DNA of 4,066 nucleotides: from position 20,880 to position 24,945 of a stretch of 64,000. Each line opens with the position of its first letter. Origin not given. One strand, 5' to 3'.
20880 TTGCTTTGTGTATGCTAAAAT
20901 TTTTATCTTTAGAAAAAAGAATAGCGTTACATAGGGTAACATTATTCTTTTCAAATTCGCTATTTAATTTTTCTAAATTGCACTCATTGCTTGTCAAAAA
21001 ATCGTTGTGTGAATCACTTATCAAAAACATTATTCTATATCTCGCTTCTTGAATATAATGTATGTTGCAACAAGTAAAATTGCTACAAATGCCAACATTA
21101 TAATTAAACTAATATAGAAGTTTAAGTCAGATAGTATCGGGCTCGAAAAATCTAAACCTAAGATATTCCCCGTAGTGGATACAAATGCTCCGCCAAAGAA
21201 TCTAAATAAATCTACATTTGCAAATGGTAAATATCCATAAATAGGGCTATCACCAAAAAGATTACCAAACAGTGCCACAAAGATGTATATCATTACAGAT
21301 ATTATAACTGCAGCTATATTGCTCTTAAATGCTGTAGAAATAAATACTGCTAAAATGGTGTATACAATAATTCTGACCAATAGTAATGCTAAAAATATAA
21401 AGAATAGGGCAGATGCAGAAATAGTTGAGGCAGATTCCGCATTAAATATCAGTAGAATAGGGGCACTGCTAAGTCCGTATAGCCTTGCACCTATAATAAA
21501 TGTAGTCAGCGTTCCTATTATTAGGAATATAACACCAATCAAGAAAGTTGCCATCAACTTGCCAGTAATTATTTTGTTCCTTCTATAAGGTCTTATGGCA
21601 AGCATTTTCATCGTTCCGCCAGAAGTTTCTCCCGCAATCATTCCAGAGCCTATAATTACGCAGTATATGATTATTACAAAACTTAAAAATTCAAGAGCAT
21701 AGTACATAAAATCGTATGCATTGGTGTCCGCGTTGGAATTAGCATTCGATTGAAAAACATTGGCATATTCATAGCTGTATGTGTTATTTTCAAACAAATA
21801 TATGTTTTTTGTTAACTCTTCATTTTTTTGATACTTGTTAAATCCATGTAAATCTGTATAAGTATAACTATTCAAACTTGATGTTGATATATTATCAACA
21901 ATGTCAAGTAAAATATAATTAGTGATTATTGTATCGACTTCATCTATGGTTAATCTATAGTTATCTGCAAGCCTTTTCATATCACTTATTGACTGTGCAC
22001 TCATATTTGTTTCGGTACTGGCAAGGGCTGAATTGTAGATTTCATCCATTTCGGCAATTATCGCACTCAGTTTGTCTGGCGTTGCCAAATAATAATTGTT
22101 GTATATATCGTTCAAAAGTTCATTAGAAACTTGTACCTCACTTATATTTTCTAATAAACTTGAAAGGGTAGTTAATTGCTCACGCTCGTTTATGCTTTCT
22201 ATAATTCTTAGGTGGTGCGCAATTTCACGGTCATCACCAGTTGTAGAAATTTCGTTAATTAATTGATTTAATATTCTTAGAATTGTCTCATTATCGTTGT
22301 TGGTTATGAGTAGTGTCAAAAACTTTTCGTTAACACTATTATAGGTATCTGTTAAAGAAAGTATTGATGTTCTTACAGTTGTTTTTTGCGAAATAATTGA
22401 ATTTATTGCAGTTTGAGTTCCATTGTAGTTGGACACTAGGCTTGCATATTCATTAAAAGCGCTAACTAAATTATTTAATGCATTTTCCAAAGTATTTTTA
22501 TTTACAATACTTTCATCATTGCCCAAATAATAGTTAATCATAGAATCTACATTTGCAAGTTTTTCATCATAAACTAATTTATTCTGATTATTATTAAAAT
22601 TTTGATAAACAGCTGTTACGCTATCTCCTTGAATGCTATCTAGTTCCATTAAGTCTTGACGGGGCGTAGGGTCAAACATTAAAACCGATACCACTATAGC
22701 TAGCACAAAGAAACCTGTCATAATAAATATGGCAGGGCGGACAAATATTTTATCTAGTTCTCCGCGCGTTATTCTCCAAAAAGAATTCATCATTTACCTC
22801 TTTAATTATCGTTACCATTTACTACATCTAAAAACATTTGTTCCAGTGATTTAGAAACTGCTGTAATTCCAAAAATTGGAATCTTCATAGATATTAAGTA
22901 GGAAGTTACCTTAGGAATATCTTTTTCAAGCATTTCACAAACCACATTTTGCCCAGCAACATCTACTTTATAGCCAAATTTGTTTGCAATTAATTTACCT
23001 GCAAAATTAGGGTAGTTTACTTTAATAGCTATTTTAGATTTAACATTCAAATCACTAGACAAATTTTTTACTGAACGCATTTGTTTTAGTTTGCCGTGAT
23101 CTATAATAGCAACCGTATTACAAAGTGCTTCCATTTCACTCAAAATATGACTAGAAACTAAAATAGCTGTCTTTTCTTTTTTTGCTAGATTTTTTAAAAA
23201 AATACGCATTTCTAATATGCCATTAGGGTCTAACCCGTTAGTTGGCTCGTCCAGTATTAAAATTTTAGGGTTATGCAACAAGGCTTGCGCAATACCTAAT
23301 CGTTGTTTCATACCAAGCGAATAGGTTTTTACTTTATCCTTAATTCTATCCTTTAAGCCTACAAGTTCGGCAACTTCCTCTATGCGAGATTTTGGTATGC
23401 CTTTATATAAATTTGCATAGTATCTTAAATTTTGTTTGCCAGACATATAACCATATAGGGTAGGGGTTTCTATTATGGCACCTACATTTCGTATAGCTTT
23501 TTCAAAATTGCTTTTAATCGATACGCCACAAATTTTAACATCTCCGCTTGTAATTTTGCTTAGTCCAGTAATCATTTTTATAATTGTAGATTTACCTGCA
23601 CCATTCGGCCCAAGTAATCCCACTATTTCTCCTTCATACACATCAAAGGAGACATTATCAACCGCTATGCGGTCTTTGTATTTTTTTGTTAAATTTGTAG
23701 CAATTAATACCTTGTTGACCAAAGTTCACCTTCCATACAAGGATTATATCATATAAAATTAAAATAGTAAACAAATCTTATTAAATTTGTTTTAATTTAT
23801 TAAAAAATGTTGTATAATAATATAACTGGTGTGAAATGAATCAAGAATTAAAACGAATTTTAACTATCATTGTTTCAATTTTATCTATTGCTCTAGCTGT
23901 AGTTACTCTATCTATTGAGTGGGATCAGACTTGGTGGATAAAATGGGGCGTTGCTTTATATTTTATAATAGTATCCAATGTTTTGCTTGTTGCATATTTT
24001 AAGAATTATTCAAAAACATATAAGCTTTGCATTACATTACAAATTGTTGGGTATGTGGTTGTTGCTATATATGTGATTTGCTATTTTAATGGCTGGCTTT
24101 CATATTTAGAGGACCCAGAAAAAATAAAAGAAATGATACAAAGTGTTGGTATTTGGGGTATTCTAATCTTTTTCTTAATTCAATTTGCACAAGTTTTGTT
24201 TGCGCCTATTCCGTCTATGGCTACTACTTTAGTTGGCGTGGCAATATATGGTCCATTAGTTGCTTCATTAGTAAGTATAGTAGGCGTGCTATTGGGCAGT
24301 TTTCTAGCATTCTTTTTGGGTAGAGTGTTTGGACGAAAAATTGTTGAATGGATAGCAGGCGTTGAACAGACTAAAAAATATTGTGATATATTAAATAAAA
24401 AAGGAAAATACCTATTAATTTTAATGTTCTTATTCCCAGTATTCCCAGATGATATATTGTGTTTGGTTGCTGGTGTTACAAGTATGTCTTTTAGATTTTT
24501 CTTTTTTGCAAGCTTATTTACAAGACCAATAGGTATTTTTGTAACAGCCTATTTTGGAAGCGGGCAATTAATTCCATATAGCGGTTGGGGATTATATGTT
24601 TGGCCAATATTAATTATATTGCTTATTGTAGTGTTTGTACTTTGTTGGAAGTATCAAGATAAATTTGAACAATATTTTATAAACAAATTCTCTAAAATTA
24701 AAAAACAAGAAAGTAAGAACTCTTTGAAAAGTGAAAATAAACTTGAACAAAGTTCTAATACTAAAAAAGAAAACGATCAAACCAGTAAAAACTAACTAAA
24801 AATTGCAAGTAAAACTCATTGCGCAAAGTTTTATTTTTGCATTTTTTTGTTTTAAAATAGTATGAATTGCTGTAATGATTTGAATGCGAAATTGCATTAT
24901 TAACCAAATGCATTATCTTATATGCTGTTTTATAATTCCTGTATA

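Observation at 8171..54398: Dispersed family of tandem compound palindromes, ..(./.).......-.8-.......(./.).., with 31-32 bp phasing and NrdR-box-like architecture, but nowhere near ribonucleotide reductase genes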

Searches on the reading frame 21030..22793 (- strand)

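Call 56: search_protein_families(library=ncbifam, proteins=[window:21030-22793:-])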
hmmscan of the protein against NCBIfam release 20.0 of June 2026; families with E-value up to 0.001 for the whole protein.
window:21030-22793:- (587 aa): 2 families
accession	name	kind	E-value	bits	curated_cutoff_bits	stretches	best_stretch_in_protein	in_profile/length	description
NF038293.1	permease_SagH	equivalog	5.6e-05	22.1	450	1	346-459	163-273/370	SagH family ABC transporter permease subunit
TIGR03518.1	ABC_perm_GldF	equivalog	0.00019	21.5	288.5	1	364-504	53-176/240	gliding motility-associated ABC transporter permease subunit GldF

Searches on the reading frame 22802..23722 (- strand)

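Call 56: search_protein_families(library=ncbifam, proteins=[window:22802-23722:-])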
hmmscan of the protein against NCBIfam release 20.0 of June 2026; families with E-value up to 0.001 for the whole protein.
window:22802-23722:- (306 aa): 189 families (the best 25 are shown)
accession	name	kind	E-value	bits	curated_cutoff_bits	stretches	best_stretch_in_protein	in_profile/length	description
TIGR03740.1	galliderm_ABC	subfamily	2.9e-67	226.6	309.75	1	8-219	3-209/223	lantibiotic protection ABC transporter ATP-binding subunit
TIGR03522.1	GldA_ABC_ATP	equivalog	2.6e-63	214.3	402.6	1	8-299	5-299/301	gliding motility-associated ABC transporter ATP-binding subunit GldA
TIGR01188.1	drrA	subfamily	7.1e-62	209.4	312.45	1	13-301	1-301/302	daunorubicin resistance ABC transporter, ATP-binding protein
TIGR03864.1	PQQ_ABC_ATP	hypoth_equivalog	2.9e-53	180.7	302.25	1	7-228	3-226/236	ABC transporter, ATP-binding subunit, PQQ-dependent alcohol dehydrogenase system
NF033858.1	ABC2_perm_RbbA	equivalog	2.7e-51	174.5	1050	1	5-225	266-488/909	ribosome-associated ATPase/putative transporter RbbA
NF047568.1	PSM_export_PmtC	equivalog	3.5e-45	154.7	375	1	9-252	4-236/290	phenol-soluble modulin export ABC transporter ATP-binding protein PmtC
NF010060.0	PRK13537.1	equivalog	1.2e-44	152.5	521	1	8-212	18-224/314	nodulation factor ABC transporter ATP-binding protein NodI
NF010059.0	PRK13536.1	equivalog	7.8e-41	139.9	549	1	9-264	47-303/342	nodulation factor ABC transporter ATP-binding protein NodI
TIGR01288.1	nodI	equivalog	7.2e-38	130.3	424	1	9-262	8-262/303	nodulation factor ABC transporter ATP-binding protein NodI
TIGR04406.1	LPS_export_lptB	equivalog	2.4e-37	128.5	240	1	6-229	2-230/239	LPS export ABC transporter ATP-binding protein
NF008653.0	PRK11650.1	subfamily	1.9e-36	125.8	432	1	9-216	7-217/357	sn-glycerol-3-phosphate ABC transporter ATP-binding protein UgpC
NF040933.2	ABC_arch_GlcV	equivalog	2.6e-36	125.2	450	1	8-224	5-232/357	glucose ABC transporter ATP-binding protein GlcV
TIGR04521.1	ECF_ATPase_2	equivalog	2.3e-35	122.1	330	1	17-247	17-259/279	energy-coupling factor transporter ATPase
TIGR02142.1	modC_ABC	equivalog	9.1e-35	120.5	285.05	1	24-228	16-226/353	molybdenum ABC transporter ATP-binding protein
TIGR00968.1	3a0106s01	subfamily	1.1e-34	120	342.75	1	9-223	4-220/237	sulfate ABC transporter ATP-binding protein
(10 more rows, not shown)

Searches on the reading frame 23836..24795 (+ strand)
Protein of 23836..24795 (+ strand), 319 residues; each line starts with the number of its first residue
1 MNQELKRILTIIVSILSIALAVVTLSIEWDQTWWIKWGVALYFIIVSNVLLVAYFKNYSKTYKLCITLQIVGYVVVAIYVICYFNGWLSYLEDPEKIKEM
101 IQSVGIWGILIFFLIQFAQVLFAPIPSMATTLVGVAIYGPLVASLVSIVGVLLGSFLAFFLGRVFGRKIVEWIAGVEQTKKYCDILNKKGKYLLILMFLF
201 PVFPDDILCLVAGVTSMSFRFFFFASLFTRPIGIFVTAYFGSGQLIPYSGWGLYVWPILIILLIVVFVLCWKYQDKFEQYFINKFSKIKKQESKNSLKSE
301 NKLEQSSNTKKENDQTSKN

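Call 56: search_protein_families(library=ncbifam, proteins=[window:23836-24795:+])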
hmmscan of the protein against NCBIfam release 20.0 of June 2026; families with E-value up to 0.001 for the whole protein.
window:23836-24795:+ (319 aa): 1 family
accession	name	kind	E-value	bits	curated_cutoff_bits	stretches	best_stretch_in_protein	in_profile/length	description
NF038247.1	memb_stab_MspA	equivalog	0.00061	20.2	70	1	1-83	21-99/102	membrane stabilizing protein MspA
